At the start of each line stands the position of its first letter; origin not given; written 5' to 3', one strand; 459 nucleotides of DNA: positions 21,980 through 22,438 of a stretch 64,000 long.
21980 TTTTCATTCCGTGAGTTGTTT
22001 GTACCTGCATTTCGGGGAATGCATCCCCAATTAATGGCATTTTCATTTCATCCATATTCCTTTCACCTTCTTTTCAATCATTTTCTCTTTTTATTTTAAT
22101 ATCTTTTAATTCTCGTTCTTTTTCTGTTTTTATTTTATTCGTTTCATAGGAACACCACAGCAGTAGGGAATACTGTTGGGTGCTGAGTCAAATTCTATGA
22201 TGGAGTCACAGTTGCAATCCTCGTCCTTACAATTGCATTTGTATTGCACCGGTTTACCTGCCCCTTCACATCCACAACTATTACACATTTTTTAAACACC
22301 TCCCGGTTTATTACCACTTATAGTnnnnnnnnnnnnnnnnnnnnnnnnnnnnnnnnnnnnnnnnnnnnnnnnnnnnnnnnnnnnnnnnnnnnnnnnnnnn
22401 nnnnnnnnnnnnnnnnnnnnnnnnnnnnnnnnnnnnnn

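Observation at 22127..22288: Unannotated 52-aa protein with nine cysteines and a desulforedoxin-like CCG.PM tail inside the ROS cluster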

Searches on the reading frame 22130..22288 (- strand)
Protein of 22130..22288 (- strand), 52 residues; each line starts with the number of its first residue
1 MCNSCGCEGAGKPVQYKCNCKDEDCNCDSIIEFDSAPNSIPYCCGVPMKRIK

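Call 5: search_protein_families(library=pfam, proteins=[window:22130-22288:-], max_evalue=0.1)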
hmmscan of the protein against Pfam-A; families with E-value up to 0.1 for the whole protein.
window:22130-22288:- (52 aa): 0 families

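Call 6: search_protein_families(library=ncbifam, proteins=[window:22130-22288:-], max_evalue=0.1)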
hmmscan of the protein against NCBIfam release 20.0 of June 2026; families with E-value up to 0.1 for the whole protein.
window:22130-22288:- (52 aa): 0 families

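Call 7: find_homologous_proteins(query=window:22133-22288:-, max_evalue=0.01)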
Query seq(52 aa) (52 aa): 16 proteins with E <= 0.01 among 16 candidates.
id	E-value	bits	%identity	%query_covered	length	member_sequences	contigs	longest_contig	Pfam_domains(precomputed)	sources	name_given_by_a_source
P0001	6.3e-29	116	100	100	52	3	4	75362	-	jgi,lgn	jgi:hypothetical protein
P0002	1.8e-22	96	83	100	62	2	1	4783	-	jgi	-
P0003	1.7e-21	93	77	100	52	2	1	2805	-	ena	-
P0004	4.0e-21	92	75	100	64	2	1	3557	-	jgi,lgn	-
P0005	3.4e-20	89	79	100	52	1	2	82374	-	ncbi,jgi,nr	ncbi:MAG: hypothetical protein QCH96_00925 [Candidatus Thermoplasmatota archaeon]|jgi:hypothetical p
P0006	2.6e-19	86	73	100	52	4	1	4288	-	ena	-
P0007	3.3e-19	86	73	100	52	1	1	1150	-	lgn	-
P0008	4.1e-19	85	71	100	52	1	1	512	-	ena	-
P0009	7.1e-17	78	69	100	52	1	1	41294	-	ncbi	ncbi:MAG: hypothetical protein QXS02_00830 [Candidatus Thermoplasmatota archaeon]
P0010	2.7e-15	73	69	98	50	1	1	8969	-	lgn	-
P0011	1.3e-14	71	71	100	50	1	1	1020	-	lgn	-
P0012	1.9e-13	67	67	98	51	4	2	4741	-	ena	-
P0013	3.9e-13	66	71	98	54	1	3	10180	-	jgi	jgi:hypothetical protein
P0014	5.1e-13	66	65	98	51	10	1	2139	-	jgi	jgi:hypothetical protein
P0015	1.2e-12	65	63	98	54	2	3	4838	-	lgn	-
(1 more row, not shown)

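Call 10: find_encoding_contigs(protein=P0001, flank=6000, max_places=4)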
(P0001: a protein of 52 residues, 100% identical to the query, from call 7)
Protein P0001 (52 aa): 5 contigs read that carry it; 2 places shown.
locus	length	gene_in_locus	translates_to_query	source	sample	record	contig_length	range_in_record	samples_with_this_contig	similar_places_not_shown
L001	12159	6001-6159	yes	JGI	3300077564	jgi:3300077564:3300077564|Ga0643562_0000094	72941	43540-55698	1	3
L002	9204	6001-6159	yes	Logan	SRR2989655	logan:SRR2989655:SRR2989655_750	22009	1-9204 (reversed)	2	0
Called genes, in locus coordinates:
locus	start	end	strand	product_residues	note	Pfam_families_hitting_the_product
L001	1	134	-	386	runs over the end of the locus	PF01168:Ala_racemase_N, PF00842:Ala_racemase_C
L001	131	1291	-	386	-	PF01546:Peptidase_M20, PF07687:M20_dimer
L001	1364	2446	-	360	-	PF01168:Ala_racemase_N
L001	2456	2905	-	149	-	PF00583:Acetyltransf_1, PF13673:Acetyltransf_10, PF13508:Acetyltransf_7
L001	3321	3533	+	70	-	PF12838:Fer4_7 (weak), PF13183:Fer4_8 (faint), PF13534:Fer4_17 (faint), PF14697:Fer4_21 (faint), PF00037:Fer4 (weak), PF12837:Fer4_6 (weak), PF13237:Fer4_10, PF13187:Fer4_9, +4 more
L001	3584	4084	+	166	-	PF01475:FUR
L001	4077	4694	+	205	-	PF01613:Flavin_Reduct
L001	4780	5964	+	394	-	PF00753:Lactamase_B, PF19583:ODP, PF00258:Flavodoxin_1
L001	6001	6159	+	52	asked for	-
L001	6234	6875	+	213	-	PF00578:AhpC-TSA, PF08534:Redoxin, PF10417:1-cysPrx_C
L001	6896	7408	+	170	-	PF00210:Ferritin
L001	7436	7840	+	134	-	PF00989:PAS (weak), PF13596:PAS_10, PF08448:PAS_4, PF13426:PAS_9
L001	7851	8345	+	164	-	PF02915:Rubrerythrin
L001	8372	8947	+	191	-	PF00210:Ferritin (weak), PF02915:Rubrerythrin, PF21349:RUBY_RBDX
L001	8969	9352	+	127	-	PF06397:Desulfoferrod_N, PF01880:Desulfoferrodox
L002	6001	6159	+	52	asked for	-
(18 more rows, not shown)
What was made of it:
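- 22130..22288 (-): CDS of the 52-aa nine-cysteine protein ('Cys9'), stop codon included. An identical protein is called in JGI and Logan contigs (calls 7, 10).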

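Call 11: search_solved_structures(query=A1, max_evalue=10, show_alignments=3)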
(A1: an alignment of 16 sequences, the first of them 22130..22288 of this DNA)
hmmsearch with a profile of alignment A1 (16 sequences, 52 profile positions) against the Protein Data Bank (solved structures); distinct sequences matched with E-value up to 10: 1.
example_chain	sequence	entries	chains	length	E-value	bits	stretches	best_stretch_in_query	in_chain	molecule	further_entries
1dfx_A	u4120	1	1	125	0.17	15.5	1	26-50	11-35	DESULFOFERRODOXIN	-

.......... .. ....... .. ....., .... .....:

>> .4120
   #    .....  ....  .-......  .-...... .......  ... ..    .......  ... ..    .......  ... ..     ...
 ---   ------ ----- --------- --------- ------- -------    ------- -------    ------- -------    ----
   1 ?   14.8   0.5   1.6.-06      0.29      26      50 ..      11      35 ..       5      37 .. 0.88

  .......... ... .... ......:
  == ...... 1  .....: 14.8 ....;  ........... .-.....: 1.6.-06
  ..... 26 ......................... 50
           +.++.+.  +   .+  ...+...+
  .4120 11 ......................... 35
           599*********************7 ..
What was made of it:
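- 22133..22249 (-): Desulforedoxin-like core, residues 14-52. Predicted strands are VQYK and IIEF. It carries C18, C20, C25, C27, C43, C44 and the conserved motif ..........[IV]K. The PDB profile search hits only 1dfx (call 11).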

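Call 12: find_encoding_contigs(protein=P0005, flank=6000, max_places=2)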
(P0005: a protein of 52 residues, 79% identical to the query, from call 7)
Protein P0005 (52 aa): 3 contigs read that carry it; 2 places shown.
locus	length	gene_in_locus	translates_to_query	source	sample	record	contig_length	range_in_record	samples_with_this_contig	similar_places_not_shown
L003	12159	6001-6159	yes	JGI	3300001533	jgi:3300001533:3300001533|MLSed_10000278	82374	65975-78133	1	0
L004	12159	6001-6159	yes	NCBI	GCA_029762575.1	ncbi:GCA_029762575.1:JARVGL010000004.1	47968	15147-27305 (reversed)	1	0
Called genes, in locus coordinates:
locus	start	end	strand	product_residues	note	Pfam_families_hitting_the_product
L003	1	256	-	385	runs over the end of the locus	PF01168:Ala_racemase_N, PF00842:Ala_racemase_C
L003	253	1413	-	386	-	PF01546:Peptidase_M20, PF07687:M20_dimer (weak)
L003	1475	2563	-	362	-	PF01168:Ala_racemase_N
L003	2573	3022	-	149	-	PF00583:Acetyltransf_1, PF13673:Acetyltransf_10, PF13508:Acetyltransf_7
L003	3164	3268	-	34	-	-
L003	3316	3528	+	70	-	PF12838:Fer4_7 (weak), PF13187:Fer4_9, PF12797:Fer4_2 (weak), PF00037:Fer4 (weak), PF12837:Fer4_6 (weak), PF13237:Fer4_10, PF14697:Fer4_21 (weak), PF00037:Fer4 (weak), +4 more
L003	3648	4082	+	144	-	PF01475:FUR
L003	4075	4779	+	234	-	PF01613:Flavin_Reduct, PF00301:Rubredoxin, PF21349:RUBY_RBDX (faint)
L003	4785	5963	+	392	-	PF00753:Lactamase_B, PF19583:ODP, PF00258:Flavodoxin_1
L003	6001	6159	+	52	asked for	-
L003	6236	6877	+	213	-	PF00578:AhpC-TSA, PF08534:Redoxin, PF10417:1-cysPrx_C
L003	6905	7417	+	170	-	PF00210:Ferritin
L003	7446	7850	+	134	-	PF00989:PAS (weak), PF13596:PAS_10, PF08448:PAS_4, PF13426:PAS_9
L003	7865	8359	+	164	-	PF02915:Rubrerythrin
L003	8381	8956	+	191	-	PF00210:Ferritin (weak), PF02915:Rubrerythrin, PF21349:RUBY_RBDX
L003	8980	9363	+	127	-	PF06397:Desulfoferrod_N, PF01880:Desulfoferrodox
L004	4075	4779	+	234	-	PF01613:Flavin_Reduct, PF00301:Rubredoxin, PF21349:RUBY_RBDX (faint)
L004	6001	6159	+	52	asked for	-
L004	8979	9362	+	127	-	PF06397:Desulfoferrod_N, PF01880:Desulfoferrodox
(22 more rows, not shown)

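Call 13: find_encoding_contigs(protein=P0009, flank=6000, max_places=2)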
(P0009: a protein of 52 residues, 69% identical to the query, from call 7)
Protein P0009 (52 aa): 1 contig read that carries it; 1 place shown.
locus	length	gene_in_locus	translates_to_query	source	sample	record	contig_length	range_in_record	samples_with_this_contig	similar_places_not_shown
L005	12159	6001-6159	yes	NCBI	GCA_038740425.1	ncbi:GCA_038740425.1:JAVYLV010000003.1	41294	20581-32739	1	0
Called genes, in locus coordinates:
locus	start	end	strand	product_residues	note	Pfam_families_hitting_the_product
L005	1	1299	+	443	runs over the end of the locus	PF00209:SNF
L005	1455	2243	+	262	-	PF01757:Acyl_transf_3, PF07786:HGSNAT_cat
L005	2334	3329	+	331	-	PF01368:DHH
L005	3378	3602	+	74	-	PF01455:HupF_HypC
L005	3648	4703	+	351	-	PF01924:HypD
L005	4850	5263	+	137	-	PF01475:FUR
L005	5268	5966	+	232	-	PF01613:Flavin_Reduct, PF00301:Rubredoxin, PF21349:RUBY_RBDX (faint)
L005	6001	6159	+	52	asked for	-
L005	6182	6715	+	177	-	PF00011:HSP20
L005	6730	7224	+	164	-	PF00210:Ferritin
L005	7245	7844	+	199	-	PF00210:Ferritin, PF02915:Rubrerythrin, PF23458:DUF7130 (weak), PF21349:RUBY_RBDX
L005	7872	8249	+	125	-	PF06397:Desulfoferrod_N, PF01880:Desulfoferrodox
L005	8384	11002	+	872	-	PF04851:ResIII, PF00270:DEAD, PF00271:Helicase_C, PF19306:WHD_Lhr, PF08494:DEAD_assoc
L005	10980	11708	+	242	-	PF00149:Metallophos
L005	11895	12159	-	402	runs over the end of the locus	PF01545:Cation_efflux, PF16916:ZT_dimer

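Call 14: find_encoding_contigs(protein=P0013, flank=6000, max_places=3)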
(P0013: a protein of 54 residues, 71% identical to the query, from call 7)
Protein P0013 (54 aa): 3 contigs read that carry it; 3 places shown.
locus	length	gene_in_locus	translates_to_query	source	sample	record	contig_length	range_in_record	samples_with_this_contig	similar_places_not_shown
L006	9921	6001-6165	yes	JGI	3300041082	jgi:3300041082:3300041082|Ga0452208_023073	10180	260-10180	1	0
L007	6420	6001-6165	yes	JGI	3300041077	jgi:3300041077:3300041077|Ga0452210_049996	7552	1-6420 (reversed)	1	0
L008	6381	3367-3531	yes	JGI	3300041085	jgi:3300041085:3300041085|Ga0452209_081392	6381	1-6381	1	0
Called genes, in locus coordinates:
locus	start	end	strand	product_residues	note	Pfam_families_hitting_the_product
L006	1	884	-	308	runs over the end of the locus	PF01545:Cation_efflux, PF16916:ZT_dimer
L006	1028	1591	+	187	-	PF27746:Small_heat_shock_put (weak), PF00011:HSP20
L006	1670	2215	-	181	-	PF02943:FeThRed_B, PF21349:RUBY_RBDX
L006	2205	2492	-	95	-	PF00462:Glutaredoxin, PF13409:GST_N_2 (faint)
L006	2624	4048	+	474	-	PF07992:Pyr_redox_2, PF13738:Pyr_redox_3, PF00070:Pyr_redox, PF02852:Pyr_redox_dim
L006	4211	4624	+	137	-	PF01475:FUR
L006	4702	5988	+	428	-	PF00753:Lactamase_B, PF19583:ODP, PF00258:Flavodoxin_1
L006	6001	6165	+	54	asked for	-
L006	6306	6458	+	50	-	PF21349:RUBY_RBDX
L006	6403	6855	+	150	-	PF06397:Desulfoferrod_N, PF01880:Desulfoferrodox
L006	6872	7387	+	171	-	PF00210:Ferritin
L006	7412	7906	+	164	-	PF02915:Rubrerythrin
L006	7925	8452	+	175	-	PF02915:Rubrerythrin (faint)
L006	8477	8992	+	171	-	PF02915:Rubrerythrin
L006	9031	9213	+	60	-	-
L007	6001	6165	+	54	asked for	-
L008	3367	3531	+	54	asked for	-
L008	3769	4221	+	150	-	PF06397:Desulfoferrod_N, PF01880:Desulfoferrodox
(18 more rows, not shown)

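Call 16: find_homologous_proteins(query=A1, max_evalue=1)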
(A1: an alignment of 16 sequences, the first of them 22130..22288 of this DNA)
Query A1 (16 sequences) (52 aa, profile of the alignment): 208 proteins with E <= 1 among 578 candidates; the best 120 are listed.
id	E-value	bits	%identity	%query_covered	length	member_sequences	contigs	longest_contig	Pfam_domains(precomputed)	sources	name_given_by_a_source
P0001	4.3e-26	109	100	100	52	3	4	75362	-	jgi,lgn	jgi:hypothetical protein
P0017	2.9e-25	106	79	100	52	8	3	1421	-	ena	-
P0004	3.0e-25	106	75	100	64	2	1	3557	-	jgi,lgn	-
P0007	3.5e-25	106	73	100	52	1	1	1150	-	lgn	-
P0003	4.9e-25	105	77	100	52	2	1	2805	-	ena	-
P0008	6.3e-25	105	71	100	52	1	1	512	-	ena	-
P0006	1.4e-24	104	73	100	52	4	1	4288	-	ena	-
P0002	1.7e-24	104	83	100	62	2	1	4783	-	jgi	-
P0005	6.6e-24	102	79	100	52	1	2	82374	-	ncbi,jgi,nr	ncbi:MAG: hypothetical protein QCH96_00925 [Candidatus Thermoplasmatota archaeon]|jgi:hypothetical p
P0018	1.0e-23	101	73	100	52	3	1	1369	-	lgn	-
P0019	1.1e-23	101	71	100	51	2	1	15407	-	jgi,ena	-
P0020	1.5e-23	101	71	100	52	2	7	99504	-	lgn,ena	-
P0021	2.9e-23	100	73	100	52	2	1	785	-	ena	-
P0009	3.0e-23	100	69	100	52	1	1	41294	-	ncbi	ncbi:MAG: hypothetical protein QXS02_00830 [Candidatus Thermoplasmatota archaeon]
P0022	3.3e-23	100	67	98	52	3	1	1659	-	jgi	jgi:hypothetical protein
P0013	2.6e-20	90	71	98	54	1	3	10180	-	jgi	jgi:hypothetical protein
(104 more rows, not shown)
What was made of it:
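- Checked: Far beyond chance: there are 208 homologous clusters (call 16).
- There are 208 clusters (call 16).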

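Call 25: search_protein_families(library=pfam, alignment_id=A2, max_evalue=10)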
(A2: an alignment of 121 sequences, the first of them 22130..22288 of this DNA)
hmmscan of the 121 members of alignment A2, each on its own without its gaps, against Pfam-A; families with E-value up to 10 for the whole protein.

A. member 1, window:22130-22288:- (52 aa): 0 families

B. families by the number of members that match (of 121 scanned): 4 families
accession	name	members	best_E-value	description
PF10393.14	Matrilin_ccoil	4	0.018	Trimeric coiled-coil oligomerisation domain of matrilin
PF06397.17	Desulfoferrod_N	3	0.043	Desulfoferrodoxin, N-terminal domain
PF02068.22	Metallothio_PEC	2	0.0058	Plant PEC family metallothionein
PF07610.17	DUF1573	1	7.3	Protein of unknown function (DUF1573)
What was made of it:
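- Closest known: Metallothioneins. Same: Weak Pfam Metallothio_PEC hits for two members (call 25).
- Two members hit Pfam Metallothio_PEC weakly, E=0.006 (call 25).
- Tried and rejected: I regard the Matrilin hits as compositional (call 25).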

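Call 27: predict_structure(alignment_id=A2)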
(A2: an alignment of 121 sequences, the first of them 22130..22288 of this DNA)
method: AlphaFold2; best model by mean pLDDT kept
length: 52 residues; sequences in the alignment: 121
mean_pLDDT: 84.9   pTM: 0.65
mean pLDDT of the five models: 84.9, 83.5, 83.2, 80.1, 77.2
residues with pLDDT >= 90: 28; 70-90: 16; 50-70: 8; < 50: 0
segments of 3 or more residues with pLDDT < 50: none
pLDDT, mean of each block of 10 residues (from residue 1): 65 91 81 94 92 92
secondary structure, 60 per line:
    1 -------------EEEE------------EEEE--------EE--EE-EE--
elements in order: E14-17 E30-33
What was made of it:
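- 22133..22249 (-): AF2 pLDDT is above 90 for residues 31-52 (call 27).
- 22250..22288 (-): N-terminal Cys-rich extension, residues 1-13 (M-C2-xx-C5-G-C7...K12). It has no counterpart in desulforedoxin and is the presumed contributor to a second metal site. The model is less confident here (pLDDT 65; call 27).
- On Metallothionein: The beta strands are predicted with pLDDT above 90 (call 27).
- Desulforedoxin likeness, fold: the AF2 model has pLDDT 84.9 (call 27). The structure is predicted with confidence (call 27).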

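Call 31: fold_search(model_id=the predicted structure, library=pdb)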
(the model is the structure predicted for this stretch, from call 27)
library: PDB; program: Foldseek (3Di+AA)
matches with E <= 10: 16; with E <= 0.001: 0
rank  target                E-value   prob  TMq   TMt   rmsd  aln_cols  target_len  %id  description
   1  1dfx                  2.5e-01  0.95  0.51  0.24   2.1        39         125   31  DESULFOFERRODOXIN FROM DESULFOVIBRIO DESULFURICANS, ATCC 27774 (released 1998-10-14)
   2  1dxg_A                3.1e-01  0.93  0.54  0.73   3.8        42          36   21  CRYSTAL STRUCTURE OF DESULFOREDOXIN FROM DESULFOVIBRIO GIGAS AT 1.8 A RESOLUTION (released 1997-11-12)
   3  2ji2_B                4.9e-01  0.89  0.54  0.25   2.2        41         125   24  X-ray structure of E114A mutant of superoxide reductase from Desulfoarculus baarsii in the native, reduced form (released 2007-05-01)
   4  1vzg_A                5.6e-01  0.85  0.54  0.25   2.1        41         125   24  Structure of superoxide reductase bound to ferrocyanide and active site expansion upon X-ray induced photoreduction (released 2004-08-27)
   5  2ji1_A                8.9e-01  0.75  0.54  0.25   2.2        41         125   24  X-ray structure of wild-type superoxide reductase from Desulfoarculus baarsii (released 2007-05-01)
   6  2ji2_A                1.2e+00  0.69  0.54  0.24   2.2        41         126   24  X-ray structure of E114A mutant of superoxide reductase from Desulfoarculus baarsii in the native, reduced form (released 2007-05-01)
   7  1ici_A                1.6e+00  0.25  0.42  0.10   2.6        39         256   26  CRYSTAL STRUCTURE OF A SIR2 HOMOLOG-NAD COMPLEX (released 2001-05-02)
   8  9a6i_A                1.7e+00  0.20  0.47  0.38   9.0        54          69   20  Integrative model of YDJO-SIGA by crosslinking MS and deep learning (released 2024-09-18)
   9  1m2k                  2.0e+00  0.14  0.35  0.10   3.9        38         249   21  Sir2 homologue F159A mutant-ADP ribose complex (released 2003-04-08)
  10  1m2j                  2.6e+00  0.12  0.36  0.10   3.8        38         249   21  Sir2 homologue H80N mutant-ADP ribose complex (released 2003-04-08)
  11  1m2h                  2.7e+00  0.12  0.36  0.10   3.8        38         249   21  Sir2 homologue S24A mutant-ADP ribose complex (released 2003-04-08)
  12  5myb_B                4.3e+00  0.01  0.17  0.07   8.6        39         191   20  Homodimerization of Tie2 Fibronectin-like domains 2 and 3 in space group P21 (released 2017-04-26)
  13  6rxs_A                4.6e+00  0.06  0.30  0.11   4.0        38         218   16  Crystal structure of CobB Ac3(A76G,Y92A, I131L, V187Y) in complex with H4K16-Acetyl peptide (released 2020-04-15)
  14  6rxm_B                4.9e+00  0.08  0.36  0.11   3.7        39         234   13  Crystal structure of CobB Ac2 (A76G, I131C, V162G) in complex with H4K16-Acetyl peptide (released 2020-04-15)
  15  1v1i_C                7.3e+00  0.02  0.28  0.19   6.8        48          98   19  Adenovirus fibre shaft sequence N-terminally fused to the bacteriophage T4 fibritin foldon trimerisation motif with a  (released 2004-07-30)
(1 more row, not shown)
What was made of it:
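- The Foldseek top six are all Dx/Dfx (call 31).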

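Call 33: search_protein_representatives(alignment_id=A1)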
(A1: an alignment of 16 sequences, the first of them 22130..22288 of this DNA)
Query: 16 sequences, 52 profile positions. Proteins with E-value up to 0.001 (for the whole library): 36; up to 1e-10: 16; up to 1e-30: 0. The best 36 are listed.
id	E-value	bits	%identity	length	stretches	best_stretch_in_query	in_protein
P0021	9.1e-24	99.7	-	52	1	1-52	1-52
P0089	1.5e-20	89.4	-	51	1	1-51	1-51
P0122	4.7e-19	84.6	-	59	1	1-52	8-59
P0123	1.5e-16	76.5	-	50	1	1-52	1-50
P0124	8.5e-16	74.2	-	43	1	10-52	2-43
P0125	1.1e-15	73.8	-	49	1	3-52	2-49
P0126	3.9e-15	72.0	-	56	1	2-51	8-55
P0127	7.1e-15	71.2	-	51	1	1-51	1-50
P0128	1.8e-14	69.9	-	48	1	1-52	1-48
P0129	2.4e-14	69.5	-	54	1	4-52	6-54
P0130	8.4e-13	64.6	-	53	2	2-52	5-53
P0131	1.9e-12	63.4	-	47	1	7-52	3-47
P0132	3.6e-12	62.5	-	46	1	1-41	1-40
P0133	7.0e-12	61.6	-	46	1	1-52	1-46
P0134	8.4e-12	61.4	-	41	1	13-52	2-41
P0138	1.9e-09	53.8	-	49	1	5-51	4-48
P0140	5.7e-09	52.3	-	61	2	7-51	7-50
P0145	5.9e-08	49.0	-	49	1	1-51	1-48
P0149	1.1e-05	41.7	-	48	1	15-51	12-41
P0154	8.4e-04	35.7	-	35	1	25-51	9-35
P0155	8.7e-04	35.7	-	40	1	9-50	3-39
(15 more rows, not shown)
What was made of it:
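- Family size: 208 clusters at 90% identity (call 16) and 36 representatives at 50% identity among 1.84 billion proteins (call 33).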
